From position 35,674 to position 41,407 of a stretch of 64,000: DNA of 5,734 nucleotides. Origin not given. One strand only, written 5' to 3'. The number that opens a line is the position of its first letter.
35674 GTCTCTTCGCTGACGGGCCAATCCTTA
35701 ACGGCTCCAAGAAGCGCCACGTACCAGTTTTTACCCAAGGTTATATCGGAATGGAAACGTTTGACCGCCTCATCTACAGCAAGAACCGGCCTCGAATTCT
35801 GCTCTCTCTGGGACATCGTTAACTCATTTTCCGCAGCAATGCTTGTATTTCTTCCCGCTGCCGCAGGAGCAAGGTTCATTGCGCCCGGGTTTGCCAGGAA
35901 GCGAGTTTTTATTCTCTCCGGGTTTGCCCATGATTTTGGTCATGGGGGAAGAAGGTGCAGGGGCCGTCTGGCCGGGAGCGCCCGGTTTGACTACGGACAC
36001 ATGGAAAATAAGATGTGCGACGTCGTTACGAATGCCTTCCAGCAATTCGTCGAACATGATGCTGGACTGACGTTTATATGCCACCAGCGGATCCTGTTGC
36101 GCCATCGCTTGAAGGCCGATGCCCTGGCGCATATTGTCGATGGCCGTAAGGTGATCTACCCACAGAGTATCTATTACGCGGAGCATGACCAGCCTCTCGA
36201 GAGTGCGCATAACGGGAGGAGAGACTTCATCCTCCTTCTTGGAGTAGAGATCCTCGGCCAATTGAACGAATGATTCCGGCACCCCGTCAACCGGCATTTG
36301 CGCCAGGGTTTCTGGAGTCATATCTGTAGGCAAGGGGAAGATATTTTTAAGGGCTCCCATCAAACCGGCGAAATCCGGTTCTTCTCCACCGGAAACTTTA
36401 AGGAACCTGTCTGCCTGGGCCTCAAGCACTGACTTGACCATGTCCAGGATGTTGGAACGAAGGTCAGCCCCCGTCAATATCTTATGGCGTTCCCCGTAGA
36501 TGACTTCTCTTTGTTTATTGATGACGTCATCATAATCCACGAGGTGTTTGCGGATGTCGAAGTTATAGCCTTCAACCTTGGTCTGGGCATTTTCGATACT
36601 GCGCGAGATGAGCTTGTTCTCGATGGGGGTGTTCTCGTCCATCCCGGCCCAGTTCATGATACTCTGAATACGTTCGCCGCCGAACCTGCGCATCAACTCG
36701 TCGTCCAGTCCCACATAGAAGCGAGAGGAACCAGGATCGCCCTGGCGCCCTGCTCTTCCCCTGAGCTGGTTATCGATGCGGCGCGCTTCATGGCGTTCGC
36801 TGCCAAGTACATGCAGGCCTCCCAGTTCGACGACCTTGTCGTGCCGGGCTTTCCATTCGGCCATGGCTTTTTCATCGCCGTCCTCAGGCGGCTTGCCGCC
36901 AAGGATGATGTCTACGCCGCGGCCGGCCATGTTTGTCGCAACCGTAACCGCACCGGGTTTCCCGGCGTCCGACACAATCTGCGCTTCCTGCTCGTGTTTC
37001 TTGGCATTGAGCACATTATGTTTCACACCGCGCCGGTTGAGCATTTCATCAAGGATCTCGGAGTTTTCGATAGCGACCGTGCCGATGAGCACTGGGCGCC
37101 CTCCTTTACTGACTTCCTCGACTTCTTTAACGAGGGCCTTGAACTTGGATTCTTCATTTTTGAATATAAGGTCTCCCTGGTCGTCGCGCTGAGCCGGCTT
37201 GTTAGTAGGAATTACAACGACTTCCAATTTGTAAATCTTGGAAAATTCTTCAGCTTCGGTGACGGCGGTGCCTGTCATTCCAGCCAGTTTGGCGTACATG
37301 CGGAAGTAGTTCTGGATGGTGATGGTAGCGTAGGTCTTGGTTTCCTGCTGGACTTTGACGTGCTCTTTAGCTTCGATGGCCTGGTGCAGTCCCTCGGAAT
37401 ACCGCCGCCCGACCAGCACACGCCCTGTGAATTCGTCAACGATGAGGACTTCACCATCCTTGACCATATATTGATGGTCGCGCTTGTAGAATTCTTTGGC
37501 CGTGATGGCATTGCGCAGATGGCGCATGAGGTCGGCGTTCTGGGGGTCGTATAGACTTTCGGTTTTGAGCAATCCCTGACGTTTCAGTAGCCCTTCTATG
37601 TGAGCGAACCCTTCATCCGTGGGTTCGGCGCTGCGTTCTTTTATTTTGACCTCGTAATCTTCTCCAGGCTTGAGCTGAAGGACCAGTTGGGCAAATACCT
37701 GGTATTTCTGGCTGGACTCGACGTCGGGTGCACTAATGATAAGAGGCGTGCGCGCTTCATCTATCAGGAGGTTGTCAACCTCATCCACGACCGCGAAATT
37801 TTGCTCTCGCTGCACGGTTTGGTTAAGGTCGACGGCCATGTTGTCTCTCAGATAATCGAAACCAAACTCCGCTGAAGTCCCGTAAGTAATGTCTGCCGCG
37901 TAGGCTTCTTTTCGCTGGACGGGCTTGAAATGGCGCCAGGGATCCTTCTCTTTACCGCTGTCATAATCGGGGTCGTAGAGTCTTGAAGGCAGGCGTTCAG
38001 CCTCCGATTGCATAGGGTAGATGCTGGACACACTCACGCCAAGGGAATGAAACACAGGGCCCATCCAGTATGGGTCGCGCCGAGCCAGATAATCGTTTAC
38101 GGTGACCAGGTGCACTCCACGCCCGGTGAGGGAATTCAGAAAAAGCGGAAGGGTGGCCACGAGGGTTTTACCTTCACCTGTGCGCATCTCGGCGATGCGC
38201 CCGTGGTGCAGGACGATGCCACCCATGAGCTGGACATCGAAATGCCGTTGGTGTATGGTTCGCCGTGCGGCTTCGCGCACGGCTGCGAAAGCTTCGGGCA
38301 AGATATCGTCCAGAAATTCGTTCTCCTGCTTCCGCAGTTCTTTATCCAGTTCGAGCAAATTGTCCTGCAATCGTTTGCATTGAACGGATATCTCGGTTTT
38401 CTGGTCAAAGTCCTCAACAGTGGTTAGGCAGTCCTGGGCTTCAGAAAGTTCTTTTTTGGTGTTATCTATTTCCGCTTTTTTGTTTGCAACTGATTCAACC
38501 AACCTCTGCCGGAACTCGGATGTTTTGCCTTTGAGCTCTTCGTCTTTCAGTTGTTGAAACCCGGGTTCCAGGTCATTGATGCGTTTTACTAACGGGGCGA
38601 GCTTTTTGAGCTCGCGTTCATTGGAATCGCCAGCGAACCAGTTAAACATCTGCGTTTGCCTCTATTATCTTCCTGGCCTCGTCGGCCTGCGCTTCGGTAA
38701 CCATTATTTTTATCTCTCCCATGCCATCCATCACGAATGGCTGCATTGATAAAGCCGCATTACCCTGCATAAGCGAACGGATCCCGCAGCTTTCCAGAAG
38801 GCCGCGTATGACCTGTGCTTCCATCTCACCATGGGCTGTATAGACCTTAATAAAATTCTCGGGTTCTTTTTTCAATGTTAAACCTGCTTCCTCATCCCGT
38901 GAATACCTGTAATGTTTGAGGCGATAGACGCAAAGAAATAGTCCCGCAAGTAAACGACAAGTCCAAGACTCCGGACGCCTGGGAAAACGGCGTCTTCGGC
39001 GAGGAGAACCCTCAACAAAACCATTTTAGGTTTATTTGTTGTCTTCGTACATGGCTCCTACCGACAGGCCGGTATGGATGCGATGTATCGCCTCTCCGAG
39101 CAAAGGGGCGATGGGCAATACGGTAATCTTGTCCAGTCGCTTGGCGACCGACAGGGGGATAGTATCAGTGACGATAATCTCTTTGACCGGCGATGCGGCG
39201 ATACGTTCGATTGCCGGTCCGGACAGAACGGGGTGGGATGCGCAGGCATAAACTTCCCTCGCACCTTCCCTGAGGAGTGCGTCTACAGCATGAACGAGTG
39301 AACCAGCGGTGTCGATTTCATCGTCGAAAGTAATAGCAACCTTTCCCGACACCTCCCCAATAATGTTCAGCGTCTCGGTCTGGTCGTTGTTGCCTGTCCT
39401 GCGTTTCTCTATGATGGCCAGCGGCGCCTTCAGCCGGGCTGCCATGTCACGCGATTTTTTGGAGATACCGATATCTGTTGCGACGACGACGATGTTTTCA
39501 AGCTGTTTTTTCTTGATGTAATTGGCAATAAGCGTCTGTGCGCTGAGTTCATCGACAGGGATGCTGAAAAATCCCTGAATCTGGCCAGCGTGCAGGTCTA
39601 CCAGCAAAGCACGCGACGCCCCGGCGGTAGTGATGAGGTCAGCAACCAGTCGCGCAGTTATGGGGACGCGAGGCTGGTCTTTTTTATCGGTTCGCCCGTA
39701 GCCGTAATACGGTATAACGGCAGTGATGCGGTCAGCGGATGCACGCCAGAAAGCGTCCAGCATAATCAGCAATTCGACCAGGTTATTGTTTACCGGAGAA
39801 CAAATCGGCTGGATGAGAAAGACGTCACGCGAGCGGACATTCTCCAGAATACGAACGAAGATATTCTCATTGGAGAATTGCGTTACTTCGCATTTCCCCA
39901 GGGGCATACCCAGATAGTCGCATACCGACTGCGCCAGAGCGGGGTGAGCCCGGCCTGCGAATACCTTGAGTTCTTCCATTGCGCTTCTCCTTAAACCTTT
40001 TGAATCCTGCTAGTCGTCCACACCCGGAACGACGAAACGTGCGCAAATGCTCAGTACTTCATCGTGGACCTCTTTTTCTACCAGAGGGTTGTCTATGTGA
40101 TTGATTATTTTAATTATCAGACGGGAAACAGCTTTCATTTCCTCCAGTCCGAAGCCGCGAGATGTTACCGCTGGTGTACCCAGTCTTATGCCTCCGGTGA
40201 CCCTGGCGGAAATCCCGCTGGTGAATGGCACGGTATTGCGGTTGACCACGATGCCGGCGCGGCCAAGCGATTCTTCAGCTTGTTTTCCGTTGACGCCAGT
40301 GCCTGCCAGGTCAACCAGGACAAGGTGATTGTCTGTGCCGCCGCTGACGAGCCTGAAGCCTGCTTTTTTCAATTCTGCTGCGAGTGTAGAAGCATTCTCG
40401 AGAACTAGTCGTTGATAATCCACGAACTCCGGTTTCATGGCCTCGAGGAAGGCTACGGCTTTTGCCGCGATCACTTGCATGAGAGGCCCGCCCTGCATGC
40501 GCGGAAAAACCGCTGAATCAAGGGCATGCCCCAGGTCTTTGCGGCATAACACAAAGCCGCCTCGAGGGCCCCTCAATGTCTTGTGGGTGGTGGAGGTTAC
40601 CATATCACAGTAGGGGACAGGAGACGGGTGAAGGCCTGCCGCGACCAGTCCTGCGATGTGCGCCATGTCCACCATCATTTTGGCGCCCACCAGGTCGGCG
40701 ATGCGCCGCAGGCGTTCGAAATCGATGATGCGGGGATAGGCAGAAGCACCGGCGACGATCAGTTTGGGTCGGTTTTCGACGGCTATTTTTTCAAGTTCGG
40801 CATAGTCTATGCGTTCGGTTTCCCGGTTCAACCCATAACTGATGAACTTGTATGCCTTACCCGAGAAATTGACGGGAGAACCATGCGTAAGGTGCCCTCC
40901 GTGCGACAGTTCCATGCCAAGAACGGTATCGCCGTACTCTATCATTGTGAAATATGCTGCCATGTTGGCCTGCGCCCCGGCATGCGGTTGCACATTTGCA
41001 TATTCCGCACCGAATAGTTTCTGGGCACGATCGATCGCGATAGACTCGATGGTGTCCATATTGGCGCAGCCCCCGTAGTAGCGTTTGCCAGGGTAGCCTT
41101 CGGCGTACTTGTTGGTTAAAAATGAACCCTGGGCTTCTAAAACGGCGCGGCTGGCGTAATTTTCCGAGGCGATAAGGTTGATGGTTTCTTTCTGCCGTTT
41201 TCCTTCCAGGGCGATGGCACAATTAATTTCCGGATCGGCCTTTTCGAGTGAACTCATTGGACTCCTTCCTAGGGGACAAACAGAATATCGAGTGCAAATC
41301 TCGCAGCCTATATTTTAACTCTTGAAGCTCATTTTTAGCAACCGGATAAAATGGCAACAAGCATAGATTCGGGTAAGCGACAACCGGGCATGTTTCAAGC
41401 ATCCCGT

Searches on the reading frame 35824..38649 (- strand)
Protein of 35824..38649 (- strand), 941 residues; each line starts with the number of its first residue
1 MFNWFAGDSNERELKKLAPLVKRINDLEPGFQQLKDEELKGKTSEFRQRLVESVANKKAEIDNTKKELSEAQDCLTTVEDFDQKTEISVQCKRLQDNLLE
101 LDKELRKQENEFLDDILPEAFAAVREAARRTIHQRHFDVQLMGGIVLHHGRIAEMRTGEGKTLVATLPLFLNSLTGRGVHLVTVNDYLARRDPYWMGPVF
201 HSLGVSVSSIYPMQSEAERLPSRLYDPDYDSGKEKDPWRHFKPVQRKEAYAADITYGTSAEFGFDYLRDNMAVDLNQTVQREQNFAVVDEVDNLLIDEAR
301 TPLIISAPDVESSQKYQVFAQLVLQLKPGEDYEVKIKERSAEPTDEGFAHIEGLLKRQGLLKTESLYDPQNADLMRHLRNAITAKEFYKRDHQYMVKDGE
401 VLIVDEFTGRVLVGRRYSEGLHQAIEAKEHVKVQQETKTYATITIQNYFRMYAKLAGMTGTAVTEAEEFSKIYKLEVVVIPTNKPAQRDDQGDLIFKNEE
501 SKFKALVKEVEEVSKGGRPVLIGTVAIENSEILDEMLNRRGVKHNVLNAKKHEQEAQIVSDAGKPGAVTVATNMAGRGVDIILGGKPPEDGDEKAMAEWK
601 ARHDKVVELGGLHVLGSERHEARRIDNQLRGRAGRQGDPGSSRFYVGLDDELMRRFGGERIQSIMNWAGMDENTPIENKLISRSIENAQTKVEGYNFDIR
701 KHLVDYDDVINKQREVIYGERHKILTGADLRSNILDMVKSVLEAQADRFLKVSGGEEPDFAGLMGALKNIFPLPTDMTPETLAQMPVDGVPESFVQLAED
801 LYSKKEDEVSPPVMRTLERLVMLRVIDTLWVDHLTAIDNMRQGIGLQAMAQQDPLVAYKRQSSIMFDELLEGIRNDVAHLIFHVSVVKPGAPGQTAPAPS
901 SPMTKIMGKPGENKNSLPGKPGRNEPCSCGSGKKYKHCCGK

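Call 55: search_protein_families(library=pfam, proteins=[window:35824-38649:-], max_evalue=0.00001)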
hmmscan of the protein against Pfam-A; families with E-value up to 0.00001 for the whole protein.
window:35824-38649:- (941 aa): 5 families
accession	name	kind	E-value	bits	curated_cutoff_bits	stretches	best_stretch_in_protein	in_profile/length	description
PF07517.20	SecA_DEAD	-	3.5e-118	394.5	24.6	1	62-470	7-290/290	SecA DEAD-like domain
PF21090.3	P-loop_SecA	-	1.8e-79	266.6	27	1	485-672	1-204/205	SecA P-loop domain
PF07516.18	SecA_SW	-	2.3e-62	211.1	26.7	1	675-884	1-199/200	SecA Wing and Scaffold domain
PF01043.26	SecA_PP_bind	-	1.8e-35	122.3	23.5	1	312-426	2-110/110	SecA preprotein cross-linking domain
PF02810.21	SEC-C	-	7.1e-08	32.6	20.4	1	923-941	1-19/19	SEC-C motif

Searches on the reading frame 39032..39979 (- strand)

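Call 55: search_protein_families(library=pfam, proteins=[window:39032-39979:-], max_evalue=0.00001)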
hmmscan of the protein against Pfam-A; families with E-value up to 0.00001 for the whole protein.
window:39032-39979:- (315 aa): 3 families
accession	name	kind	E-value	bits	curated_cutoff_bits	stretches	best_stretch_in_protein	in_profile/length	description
PF13793.12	Pribosyltran_N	-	9.3e-51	171.1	25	1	4-120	1-117/117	N-terminal domain of ribose phosphate pyrophosphokinase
PF14572.12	Pribosyl_synth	-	3.4e-27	96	27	1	202-311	73-183/184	Phosphoribosyl synthetase-associated domain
PF00156.33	Pribosyltran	-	1.1e-08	35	26.3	1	148-259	16-134/158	Phosphoribosyl transferase domain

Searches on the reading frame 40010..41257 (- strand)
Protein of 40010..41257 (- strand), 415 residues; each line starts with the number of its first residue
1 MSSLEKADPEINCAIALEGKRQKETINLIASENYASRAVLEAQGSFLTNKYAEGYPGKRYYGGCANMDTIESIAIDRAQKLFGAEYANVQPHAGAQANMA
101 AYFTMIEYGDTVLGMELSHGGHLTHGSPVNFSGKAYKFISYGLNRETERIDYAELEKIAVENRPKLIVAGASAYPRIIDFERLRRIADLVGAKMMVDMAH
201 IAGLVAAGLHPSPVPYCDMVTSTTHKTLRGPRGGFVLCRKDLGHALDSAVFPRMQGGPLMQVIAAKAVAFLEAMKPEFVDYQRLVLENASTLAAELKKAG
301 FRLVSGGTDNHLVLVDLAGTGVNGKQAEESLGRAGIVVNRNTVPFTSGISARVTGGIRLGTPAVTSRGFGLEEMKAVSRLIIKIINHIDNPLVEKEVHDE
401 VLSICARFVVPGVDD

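Call 55: search_protein_families(library=pfam, proteins=[window:40010-41257:-], max_evalue=0.00001)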
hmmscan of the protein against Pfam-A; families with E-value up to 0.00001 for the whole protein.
window:40010-41257:- (415 aa): 2 families
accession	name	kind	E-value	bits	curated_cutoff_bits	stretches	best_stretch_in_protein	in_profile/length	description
PF00464.25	SHMT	-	9.6e-159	528.7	27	1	4-381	1-399/399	Serine hydroxymethyltransferase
PF01212.27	Beta_elim_lyase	-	1.3e-07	31.7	27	1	76-316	39-286/288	Beta-eliminating lyase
